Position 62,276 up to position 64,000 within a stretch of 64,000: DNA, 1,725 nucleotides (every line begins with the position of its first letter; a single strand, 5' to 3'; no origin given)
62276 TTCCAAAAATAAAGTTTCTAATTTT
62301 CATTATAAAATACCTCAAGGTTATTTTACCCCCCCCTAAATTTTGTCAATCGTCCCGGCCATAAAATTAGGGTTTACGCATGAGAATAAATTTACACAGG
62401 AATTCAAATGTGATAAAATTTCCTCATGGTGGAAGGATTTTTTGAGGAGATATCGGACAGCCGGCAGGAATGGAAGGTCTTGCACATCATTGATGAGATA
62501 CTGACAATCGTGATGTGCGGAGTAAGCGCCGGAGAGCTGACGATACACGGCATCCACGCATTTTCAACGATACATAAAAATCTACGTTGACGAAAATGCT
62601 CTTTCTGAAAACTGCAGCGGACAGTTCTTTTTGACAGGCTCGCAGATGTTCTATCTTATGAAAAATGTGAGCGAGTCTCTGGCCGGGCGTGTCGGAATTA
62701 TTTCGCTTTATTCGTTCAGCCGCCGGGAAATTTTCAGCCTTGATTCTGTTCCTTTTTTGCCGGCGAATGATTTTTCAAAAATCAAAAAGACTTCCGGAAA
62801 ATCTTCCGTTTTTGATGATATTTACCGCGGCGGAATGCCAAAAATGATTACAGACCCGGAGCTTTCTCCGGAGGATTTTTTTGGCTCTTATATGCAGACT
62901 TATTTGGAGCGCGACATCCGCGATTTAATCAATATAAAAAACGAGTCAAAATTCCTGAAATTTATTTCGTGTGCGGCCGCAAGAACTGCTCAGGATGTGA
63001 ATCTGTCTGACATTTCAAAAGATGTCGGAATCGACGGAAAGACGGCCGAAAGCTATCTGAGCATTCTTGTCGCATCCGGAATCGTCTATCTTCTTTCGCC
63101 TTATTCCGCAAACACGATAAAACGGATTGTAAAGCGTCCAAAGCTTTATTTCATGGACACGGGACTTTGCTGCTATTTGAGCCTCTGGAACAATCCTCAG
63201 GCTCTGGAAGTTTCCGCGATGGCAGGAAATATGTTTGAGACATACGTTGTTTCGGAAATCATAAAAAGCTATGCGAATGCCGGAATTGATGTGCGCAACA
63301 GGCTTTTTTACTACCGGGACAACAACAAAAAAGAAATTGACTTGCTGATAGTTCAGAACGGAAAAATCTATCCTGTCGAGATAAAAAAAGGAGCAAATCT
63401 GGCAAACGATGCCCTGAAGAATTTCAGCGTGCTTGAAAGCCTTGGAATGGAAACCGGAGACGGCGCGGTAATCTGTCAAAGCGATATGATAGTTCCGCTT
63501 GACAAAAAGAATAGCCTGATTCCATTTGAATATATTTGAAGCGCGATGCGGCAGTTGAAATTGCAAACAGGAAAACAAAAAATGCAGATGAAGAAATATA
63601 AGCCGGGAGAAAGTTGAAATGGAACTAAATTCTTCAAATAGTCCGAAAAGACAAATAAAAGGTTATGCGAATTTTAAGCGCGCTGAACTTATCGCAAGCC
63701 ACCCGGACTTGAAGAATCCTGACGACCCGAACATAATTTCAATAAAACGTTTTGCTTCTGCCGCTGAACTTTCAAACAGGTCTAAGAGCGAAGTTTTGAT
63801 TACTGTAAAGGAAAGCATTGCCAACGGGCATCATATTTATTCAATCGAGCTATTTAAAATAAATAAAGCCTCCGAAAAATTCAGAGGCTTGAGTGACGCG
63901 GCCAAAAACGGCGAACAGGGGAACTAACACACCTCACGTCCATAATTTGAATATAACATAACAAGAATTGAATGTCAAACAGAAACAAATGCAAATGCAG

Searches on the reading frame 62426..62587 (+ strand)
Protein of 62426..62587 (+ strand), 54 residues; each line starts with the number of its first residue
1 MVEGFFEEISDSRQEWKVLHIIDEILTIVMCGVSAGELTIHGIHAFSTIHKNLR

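Call 10: search_protein_families(library=pfam, proteins=[window:62426-62587:+], max_evalue=0.01)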
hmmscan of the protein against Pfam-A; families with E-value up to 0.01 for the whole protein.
window:62426-62587:+ (54 aa): 1 family
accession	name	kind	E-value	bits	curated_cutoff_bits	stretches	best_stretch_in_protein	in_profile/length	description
PF13808.11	DDE_Tnp_1_assoc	-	8e-08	32.7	32.3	1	5-49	3-47/88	DDE_Tnp_1-associated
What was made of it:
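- Checked: An IS remnant next door is real: Pfam DDE_Tnp_1_assoc fragment at 62426-62587 (+), call 10.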

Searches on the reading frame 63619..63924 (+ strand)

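Call 10: search_protein_families(library=pfam, proteins=[window:63619-63924:+], max_evalue=0.01)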
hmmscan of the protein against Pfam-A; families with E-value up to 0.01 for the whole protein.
window:63619-63924:+ (102 aa): 1 family
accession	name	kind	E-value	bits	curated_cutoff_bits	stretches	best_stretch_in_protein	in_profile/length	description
PF18798.6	LPD3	-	1.1e-06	29.3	27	1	19-74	63-114/114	Large polyvalent protein-associated domain 3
